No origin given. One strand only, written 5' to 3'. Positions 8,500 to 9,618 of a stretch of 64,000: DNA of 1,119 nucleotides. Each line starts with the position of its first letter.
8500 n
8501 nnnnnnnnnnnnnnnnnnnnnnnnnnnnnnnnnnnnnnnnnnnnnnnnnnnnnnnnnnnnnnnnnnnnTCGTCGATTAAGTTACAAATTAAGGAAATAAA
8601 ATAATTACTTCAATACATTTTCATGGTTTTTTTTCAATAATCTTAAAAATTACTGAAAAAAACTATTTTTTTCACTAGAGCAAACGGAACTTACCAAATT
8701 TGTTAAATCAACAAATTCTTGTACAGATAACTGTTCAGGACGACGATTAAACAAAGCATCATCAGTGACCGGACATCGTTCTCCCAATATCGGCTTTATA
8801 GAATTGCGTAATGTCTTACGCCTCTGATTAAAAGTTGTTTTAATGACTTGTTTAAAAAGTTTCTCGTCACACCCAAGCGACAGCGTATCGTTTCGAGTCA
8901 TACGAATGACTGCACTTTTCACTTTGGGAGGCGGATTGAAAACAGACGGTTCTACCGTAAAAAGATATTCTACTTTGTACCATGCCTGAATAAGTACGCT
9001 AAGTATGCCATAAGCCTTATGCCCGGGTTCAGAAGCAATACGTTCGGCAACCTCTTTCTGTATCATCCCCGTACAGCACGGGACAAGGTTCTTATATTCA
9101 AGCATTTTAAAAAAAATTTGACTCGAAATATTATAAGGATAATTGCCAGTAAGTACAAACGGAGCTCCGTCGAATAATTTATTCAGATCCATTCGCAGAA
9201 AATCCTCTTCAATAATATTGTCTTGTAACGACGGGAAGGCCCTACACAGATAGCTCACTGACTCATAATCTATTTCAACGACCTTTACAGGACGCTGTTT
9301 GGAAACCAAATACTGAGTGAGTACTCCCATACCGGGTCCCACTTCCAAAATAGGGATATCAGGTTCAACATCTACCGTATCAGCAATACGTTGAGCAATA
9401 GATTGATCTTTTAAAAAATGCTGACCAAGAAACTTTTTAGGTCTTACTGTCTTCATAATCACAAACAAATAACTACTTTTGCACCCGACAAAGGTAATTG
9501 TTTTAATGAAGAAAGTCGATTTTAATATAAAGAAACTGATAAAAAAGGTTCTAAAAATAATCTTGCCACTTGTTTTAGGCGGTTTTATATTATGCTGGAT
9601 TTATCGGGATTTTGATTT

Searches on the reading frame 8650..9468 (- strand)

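Call 9: search_protein_families(library=pfam, proteins=[window:8650-9468:-])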
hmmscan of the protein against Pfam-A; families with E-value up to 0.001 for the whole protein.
window:8650-9468:- (272 aa): 1 family
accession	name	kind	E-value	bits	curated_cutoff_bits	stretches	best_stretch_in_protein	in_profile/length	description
PF00398.26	RrnaAD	-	1e-52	179.3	24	1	11-230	5-229/263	Ribosomal RNA adenine dimethylase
